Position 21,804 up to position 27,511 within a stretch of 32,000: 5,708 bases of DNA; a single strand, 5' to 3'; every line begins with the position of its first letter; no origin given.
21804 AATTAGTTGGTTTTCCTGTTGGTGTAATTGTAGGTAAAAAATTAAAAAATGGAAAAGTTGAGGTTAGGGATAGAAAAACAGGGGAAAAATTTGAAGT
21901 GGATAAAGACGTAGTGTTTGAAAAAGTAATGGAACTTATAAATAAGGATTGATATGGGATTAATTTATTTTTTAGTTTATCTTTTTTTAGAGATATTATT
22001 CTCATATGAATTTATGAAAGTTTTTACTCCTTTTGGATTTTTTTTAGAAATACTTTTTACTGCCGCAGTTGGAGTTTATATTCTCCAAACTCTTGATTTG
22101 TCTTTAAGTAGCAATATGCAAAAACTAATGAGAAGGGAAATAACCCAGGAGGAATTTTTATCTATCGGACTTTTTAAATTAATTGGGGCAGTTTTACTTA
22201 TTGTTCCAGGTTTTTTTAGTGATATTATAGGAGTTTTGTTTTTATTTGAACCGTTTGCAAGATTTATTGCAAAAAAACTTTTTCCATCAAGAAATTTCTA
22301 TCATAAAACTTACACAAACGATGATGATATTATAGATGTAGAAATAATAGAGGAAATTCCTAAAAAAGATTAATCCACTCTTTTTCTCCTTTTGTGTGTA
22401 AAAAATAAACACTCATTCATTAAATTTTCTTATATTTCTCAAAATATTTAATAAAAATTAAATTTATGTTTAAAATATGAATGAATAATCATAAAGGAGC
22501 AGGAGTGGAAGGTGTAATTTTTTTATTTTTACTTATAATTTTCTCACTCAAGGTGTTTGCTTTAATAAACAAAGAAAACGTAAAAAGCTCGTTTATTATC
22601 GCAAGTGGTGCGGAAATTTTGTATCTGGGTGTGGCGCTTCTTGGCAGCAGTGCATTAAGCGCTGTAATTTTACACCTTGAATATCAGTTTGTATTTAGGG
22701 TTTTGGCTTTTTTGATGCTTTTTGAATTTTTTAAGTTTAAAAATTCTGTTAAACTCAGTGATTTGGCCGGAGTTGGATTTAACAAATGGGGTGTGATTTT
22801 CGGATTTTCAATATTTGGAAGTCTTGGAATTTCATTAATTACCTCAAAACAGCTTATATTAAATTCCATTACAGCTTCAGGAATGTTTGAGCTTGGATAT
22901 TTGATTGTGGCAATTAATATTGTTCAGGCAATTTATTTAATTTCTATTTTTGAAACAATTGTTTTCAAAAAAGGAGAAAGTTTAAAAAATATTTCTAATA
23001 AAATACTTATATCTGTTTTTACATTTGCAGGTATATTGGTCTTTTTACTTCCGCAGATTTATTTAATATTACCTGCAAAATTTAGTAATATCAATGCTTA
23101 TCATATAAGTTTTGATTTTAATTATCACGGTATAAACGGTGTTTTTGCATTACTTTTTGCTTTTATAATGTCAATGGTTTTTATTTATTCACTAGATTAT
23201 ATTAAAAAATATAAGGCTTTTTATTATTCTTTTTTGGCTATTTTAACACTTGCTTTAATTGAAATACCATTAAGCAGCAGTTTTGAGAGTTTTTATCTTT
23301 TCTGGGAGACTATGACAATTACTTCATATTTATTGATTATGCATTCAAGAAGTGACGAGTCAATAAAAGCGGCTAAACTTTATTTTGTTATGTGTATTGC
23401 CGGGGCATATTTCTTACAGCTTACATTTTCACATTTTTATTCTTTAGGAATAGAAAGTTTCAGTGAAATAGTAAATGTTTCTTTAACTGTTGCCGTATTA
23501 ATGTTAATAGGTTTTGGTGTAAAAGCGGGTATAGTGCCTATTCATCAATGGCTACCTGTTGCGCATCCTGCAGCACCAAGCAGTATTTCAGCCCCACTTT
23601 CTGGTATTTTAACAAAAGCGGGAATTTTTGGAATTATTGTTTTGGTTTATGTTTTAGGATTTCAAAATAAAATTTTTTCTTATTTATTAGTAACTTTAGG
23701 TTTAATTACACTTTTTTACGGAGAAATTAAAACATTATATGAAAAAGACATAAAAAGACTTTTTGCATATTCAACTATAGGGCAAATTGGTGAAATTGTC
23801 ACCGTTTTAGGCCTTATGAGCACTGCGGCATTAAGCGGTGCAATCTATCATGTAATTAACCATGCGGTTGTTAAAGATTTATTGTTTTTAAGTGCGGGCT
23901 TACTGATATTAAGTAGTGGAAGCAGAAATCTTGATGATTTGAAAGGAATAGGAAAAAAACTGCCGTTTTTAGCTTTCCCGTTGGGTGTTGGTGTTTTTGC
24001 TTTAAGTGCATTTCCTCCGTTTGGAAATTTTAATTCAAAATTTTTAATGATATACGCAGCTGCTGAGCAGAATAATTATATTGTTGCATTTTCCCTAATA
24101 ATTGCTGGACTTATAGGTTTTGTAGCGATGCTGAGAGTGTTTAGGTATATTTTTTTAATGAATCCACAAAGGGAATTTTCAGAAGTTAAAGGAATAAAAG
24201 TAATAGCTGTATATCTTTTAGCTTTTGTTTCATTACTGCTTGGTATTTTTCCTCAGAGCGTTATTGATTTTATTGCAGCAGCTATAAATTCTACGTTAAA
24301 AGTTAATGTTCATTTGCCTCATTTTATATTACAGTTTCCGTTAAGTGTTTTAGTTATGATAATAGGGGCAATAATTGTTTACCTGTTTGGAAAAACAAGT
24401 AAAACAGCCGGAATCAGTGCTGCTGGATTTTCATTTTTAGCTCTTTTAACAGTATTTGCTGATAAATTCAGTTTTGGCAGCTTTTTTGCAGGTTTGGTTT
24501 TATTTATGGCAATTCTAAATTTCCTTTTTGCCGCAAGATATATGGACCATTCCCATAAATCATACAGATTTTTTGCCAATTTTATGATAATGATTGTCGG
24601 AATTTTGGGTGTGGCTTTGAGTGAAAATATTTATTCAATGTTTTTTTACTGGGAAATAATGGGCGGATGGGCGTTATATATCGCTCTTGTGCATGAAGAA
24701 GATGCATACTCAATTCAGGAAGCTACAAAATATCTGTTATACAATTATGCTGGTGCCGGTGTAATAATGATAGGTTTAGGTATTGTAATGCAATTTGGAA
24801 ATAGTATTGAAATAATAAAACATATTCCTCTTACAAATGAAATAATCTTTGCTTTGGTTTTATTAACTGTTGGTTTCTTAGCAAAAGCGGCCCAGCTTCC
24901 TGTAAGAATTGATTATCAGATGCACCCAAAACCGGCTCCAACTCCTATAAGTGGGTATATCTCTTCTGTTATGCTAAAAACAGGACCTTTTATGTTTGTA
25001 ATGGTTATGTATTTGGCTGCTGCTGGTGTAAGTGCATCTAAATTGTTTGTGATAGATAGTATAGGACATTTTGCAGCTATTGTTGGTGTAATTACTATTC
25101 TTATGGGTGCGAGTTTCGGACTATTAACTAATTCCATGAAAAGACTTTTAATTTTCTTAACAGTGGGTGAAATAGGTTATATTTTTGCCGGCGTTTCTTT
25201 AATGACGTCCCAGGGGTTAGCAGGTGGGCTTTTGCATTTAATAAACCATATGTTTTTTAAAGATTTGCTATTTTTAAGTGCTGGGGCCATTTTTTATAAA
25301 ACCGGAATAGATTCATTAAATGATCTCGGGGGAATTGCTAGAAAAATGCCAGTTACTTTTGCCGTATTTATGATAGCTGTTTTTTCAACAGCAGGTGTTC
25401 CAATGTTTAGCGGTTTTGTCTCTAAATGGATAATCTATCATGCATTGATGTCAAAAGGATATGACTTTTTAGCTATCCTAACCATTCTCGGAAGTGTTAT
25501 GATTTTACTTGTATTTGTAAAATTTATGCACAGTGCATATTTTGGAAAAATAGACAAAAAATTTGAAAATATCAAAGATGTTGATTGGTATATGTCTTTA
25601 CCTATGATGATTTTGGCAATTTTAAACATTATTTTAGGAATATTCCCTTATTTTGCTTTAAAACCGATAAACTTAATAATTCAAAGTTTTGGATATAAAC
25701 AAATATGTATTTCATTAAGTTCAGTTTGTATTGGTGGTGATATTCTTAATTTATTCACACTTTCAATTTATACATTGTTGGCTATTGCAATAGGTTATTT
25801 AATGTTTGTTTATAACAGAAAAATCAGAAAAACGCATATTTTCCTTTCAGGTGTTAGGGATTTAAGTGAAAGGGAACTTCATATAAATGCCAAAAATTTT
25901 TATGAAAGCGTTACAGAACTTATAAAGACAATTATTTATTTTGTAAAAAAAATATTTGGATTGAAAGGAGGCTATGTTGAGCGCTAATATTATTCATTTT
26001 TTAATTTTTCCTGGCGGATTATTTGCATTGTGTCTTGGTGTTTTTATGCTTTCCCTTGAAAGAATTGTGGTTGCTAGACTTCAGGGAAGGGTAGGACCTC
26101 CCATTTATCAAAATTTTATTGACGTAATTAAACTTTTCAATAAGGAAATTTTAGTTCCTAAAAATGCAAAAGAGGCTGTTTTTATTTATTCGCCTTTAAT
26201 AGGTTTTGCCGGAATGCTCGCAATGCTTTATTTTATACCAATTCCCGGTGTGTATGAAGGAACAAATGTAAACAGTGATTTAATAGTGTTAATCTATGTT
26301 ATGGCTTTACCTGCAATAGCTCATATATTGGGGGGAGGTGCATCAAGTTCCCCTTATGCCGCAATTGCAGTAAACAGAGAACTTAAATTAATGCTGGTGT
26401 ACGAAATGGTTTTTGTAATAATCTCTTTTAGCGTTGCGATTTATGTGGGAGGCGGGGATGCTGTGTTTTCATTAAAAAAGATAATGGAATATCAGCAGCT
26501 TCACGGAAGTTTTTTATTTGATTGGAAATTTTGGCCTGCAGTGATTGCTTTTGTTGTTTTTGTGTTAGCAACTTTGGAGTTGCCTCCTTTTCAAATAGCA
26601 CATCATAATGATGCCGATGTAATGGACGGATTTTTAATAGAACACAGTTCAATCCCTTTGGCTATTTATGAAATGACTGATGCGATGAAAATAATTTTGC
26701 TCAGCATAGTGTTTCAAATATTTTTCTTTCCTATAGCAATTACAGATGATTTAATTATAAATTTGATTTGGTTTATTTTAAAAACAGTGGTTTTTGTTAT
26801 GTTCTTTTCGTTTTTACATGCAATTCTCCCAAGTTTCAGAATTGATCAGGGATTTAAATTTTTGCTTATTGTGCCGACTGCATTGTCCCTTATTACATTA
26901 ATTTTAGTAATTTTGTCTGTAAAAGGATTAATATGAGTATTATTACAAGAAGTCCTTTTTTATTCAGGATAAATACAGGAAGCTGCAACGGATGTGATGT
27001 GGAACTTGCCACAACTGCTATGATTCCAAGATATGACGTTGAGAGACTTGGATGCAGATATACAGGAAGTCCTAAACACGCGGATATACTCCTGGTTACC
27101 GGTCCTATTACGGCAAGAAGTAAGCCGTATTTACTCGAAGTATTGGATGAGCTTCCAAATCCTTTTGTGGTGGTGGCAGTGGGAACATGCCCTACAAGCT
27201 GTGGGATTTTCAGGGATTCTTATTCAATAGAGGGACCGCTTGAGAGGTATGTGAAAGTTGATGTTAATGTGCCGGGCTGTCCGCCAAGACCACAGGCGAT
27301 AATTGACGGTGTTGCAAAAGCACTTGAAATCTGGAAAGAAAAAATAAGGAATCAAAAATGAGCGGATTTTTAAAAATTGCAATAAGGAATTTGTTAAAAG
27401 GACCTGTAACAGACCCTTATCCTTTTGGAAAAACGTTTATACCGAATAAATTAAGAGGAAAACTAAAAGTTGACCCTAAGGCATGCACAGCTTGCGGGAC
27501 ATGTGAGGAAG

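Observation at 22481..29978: Coo-type (M-K-L-X-U-H) group 4 [NiFe]-hydrogenase operon with a CooF-like polyferredoxin but no CO dehydrogenase or formate dehydrogenase partner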

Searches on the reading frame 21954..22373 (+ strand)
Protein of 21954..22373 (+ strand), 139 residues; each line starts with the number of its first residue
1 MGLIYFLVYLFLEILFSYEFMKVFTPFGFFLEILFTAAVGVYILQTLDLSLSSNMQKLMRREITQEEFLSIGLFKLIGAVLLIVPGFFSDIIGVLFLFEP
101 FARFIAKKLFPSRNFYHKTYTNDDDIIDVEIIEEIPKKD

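Call 4: search_protein_families(library=pfam, proteins=[window:21954-22373:+])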
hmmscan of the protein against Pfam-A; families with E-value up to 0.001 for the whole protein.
window:21954-22373:+ (139 aa): 1 family
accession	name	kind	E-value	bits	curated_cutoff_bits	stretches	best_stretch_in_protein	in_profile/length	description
PF04186.18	FxsA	-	4.6e-17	62.6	25.2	1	5-108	2-105/109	FxsA cytoplasmic membrane protein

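Call 5: search_protein_families(library=ncbifam, proteins=[window:21954-22373:+])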
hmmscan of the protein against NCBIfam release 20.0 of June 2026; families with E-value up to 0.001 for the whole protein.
window:21954-22373:+ (139 aa): 2 families
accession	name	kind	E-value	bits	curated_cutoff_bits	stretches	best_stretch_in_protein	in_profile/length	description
NF008528.1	PRK11463.1-2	subfamily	3e-23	81.9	40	1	3-109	1-107/109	FxsA family membrane protein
NF008527.1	PRK11463.1-1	exception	5.8e-05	22.7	150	1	66-107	89-130/191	FxsA family membrane protein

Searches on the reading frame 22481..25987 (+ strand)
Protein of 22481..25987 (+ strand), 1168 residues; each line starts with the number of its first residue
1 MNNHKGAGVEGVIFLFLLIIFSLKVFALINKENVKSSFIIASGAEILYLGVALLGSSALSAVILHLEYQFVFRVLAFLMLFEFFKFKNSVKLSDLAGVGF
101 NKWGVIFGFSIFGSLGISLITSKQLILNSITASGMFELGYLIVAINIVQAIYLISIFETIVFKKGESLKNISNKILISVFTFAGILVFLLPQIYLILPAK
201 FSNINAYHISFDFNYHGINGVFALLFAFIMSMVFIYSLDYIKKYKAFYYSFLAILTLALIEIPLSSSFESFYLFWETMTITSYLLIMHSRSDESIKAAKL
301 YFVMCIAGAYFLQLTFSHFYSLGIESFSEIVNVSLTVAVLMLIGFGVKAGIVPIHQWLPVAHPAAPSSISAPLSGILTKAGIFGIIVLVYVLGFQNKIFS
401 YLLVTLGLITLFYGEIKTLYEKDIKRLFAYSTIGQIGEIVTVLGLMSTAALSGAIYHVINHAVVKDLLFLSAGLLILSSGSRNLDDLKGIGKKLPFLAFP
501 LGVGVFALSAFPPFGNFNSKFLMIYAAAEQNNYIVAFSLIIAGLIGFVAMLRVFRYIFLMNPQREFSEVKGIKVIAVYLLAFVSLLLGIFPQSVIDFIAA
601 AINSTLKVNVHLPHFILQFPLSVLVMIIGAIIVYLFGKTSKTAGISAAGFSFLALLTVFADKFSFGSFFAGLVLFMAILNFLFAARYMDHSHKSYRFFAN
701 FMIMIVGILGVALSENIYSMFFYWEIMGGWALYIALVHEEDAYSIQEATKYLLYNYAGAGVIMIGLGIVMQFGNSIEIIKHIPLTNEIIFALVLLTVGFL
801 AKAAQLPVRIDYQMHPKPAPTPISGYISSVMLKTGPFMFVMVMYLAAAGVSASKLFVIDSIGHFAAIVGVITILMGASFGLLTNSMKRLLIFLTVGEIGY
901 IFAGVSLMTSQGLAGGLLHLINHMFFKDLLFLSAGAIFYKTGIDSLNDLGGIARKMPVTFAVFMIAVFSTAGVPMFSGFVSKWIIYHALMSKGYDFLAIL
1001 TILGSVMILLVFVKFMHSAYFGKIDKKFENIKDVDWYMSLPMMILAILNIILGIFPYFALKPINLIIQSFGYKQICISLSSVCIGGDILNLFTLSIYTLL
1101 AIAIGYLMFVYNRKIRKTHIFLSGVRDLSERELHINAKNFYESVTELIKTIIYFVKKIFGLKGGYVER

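Call 4: search_protein_families(library=pfam, proteins=[window:22481-25987:+])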
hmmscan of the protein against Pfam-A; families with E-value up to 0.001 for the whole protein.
window:22481-25987:+ (1168 aa): 1 family
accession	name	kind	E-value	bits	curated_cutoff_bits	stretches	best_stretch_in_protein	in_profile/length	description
PF00361.26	Proton_antipo_M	-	9.2e-90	301.2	21.5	2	267-544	3-292/294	NADH:quinone oxidoreductase/Mrp antiporter, TM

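Call 5: search_protein_families(library=ncbifam, proteins=[window:22481-25987:+])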
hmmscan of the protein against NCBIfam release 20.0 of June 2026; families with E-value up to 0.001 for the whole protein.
window:22481-25987:+ (1168 aa): 74 families (the best 25 are shown)
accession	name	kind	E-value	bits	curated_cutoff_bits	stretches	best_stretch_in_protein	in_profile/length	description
NF006419.0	PRK08668.1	equivalog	2.2e-139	466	617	2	647-1152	53-565/613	NADH dehydrogenase subunit M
NF005086.0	PRK06521.1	equivalog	8e-115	384.8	667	2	161-610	21-511/669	hydrogenase 4 subunit B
NF006240.0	PRK08376.1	subfamily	6e-112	375.2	662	2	629-1061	57-497/521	putative monovalent cation/H+ antiporter subunit D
NF009310.0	PRK12668.1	equivalog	2.7e-97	327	564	2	175-628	31-464/584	Na(+)/H(+) antiporter subunit D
NF009306.0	PRK12663.1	equivalog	5e-95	319.1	542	2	219-609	79-485/498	Na+/H+ antiporter subunit D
NF009288.0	PRK12648.1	equivalog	3e-90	303.6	1104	2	664-1150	76-557/954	monovalent cation/H+ antiporter subunit A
NF005097.0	PRK06525.1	equivalog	5.3e-89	299.1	430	2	594-1055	10-474/480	hydrogenase 4 subunit D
NF006418.0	PRK08667.1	equivalog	7.1e-86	289.1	794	2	148-598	9-493/644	hydrogenase membrane subunit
NF009287.0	PRK12647.1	equivalog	7.9e-86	289.2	937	2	197-639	56-521/773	putative monovalent cation/H+ antiporter subunit A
NF006241.0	PRK08377.1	equivalog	2.1e-85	287.6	645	2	220-610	81-482/494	NADH dehydrogenase subunit N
TIGR01972.1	NDH_I_M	subfamily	4.4e-84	282.9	263.8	2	188-607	49-484/486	NADH-quinone oxidoreductase subunit M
NF005141.0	PRK06590.1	equivalog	3.2e-82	277.4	556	2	668-1136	85-538/615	NADH-quinone oxidoreductase subunit L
NF006236.0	PRK08375.1-1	equivalog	2e-81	274.4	663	2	650-1066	66-491/493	putative monovalent cation/H+ antiporter subunit D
NF005140.0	PRK06589.1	equivalog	2.8e-80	270.5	470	2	141-597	12-484/489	putative monovalent cation/H+ antiporter subunit D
NF005818.0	PRK07691.1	equivalog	1.1e-76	258.8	586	2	223-606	83-484/496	Na+/H+ antiporter subunit D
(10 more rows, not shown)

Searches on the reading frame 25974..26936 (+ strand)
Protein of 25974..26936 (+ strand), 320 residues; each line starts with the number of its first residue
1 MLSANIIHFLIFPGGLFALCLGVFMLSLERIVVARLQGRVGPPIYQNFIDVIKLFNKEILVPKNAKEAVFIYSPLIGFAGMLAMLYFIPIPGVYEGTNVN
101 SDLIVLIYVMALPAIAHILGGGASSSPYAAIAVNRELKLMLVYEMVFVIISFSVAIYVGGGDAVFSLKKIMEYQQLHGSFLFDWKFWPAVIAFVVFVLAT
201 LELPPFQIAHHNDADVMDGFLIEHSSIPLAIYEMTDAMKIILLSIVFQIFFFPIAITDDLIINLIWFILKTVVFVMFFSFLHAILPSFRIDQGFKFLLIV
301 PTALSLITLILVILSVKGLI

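Call 4: search_protein_families(library=pfam, proteins=[window:25974-26936:+])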
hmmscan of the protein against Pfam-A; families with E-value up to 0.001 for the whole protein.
window:25974-26936:+ (320 aa): 1 family
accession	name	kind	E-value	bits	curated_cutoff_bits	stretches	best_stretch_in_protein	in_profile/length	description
PF00146.26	NADHdh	-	1.6e-55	189.1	27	1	18-312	10-297/298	NADH dehydrogenase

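Call 5: search_protein_families(library=ncbifam, proteins=[window:25974-26936:+])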
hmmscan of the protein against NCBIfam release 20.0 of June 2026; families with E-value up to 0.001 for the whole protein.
window:25974-26936:+ (320 aa): 7 families
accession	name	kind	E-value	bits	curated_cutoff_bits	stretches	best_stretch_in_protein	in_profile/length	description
NF004741.0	PRK06076.1-2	equivalog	2.4e-39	135.5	305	1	3-313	18-330/337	NADH-quinone oxidoreductase subunit NuoH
NF004745.0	PRK06076.1-6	equivalog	2.4e-30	106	450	1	22-313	30-330/341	NADH-quinone oxidoreductase subunit NuoH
NF004740.0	PRK06076.1-1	equivalog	3.3e-27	95.8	399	1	18-311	25-315/325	NADH-quinone oxidoreductase subunit NuoH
NF004742.0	PRK06076.1-3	equivalog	1.5e-23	83.5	531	1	28-314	45-346/356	NADH-quinone oxidoreductase subunit NuoH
NF004743.0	PRK06076.1-4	equivalog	1.6e-21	76.7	494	1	17-314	26-342/433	NADH-quinone oxidoreductase subunit NuoH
NF040610.1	F420_dehyd_FpoH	exception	1.4e-19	70.6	475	1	20-313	25-333/339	F420H2 dehydrogenase subunit FpoH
NF004744.0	PRK06076.1-5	equivalog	7e-13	48.4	542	1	18-252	40-277/372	NADH-quinone oxidoreductase subunit NuoH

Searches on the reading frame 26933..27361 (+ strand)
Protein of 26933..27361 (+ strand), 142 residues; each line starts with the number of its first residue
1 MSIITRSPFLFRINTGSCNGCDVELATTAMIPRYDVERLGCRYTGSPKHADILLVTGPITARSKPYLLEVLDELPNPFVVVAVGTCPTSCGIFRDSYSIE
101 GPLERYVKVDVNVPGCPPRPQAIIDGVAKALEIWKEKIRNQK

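Call 4: search_protein_families(library=pfam, proteins=[window:26933-27361:+])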
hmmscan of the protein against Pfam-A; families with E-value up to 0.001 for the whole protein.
window:26933-27361:+ (142 aa): 1 family
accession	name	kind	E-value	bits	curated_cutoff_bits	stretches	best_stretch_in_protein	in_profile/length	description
PF01058.29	Oxidored_q6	-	6.5e-28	97.5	27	1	18-129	1-127/128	NADH ubiquinone oxidoreductase, 20 Kd subunit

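Call 5: search_protein_families(library=ncbifam, proteins=[window:26933-27361:+])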
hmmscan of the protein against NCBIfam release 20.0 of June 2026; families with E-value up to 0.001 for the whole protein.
window:26933-27361:+ (142 aa): 15 families
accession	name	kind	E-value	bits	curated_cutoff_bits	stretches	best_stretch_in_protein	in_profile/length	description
NF005012.1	PRK06411.1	subfamily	2.7e-32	111.6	116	1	10-131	36-155/166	NADH-quinone oxidoreductase subunit NuoB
TIGR01957.1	nuoB_fam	subfamily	6.9e-29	100.6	142.7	1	10-130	19-138/145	NADH-quinone oxidoreductase subunit B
NF011395.0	PRK14820.1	equivalog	8.6e-28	97.3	263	1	17-139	43-163/180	NADH-quinone oxidoreductase subunit B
NF011394.0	PRK14819.1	equivalog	1.5e-26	93.6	312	1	20-127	42-149/264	NADH-quinone oxidoreductase subunit B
NF011391.0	PRK14816.1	equivalog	4.3e-24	85.2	283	1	17-129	62-172/196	NADH-quinone oxidoreductase subunit B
NF011389.0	PRK14814.1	equivalog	9.4e-24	84.2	285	1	19-130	43-153/186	NADH dehydrogenase subunit B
NF011393.0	PRK14818.1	equivalog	1e-23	83.7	255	1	7-136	30-157/173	NADH dehydrogenase subunit B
NF011392.0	PRK14817.1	equivalog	1.5e-23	83.4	271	1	19-141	46-163/182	NADH-quinone oxidoreductase subunit B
NF009808.0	PRK13292.1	equivalog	1.5e-23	82.6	1156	1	18-140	36-151/791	NADH-quinone oxidoreductase subunit B/C/D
NF011390.0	PRK14815.1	equivalog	5e-22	78.1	281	1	19-130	43-153/183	NADH dehydrogenase subunit B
NF011388.0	PRK14813.1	equivalog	9.4e-21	74.5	294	1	19-135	38-154/189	NADH dehydrogenase subunit B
TIGR03294.1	FrhG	equivalog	3.2e-07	30.3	245.5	1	49-135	50-145/228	coenzyme F420 hydrogenase subunit gamma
NF045520.1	H2_NiFeSe_small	exception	5.8e-06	25.9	470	1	76-138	143-213/314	NiFeSe hydrogenase small subunit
NF040836.1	sulfhyd_HydD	equivalog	1.3e-05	24.5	500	0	101-137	124-161/261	NADPH-dependent hydrogenase/sulfhydrogenase 1 subunit delta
NF045875.1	F420_non_VhuG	exception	1.7e-05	24.2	450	0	102-137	135-170/286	F420-non-reducing hydrogenase subunit VhuG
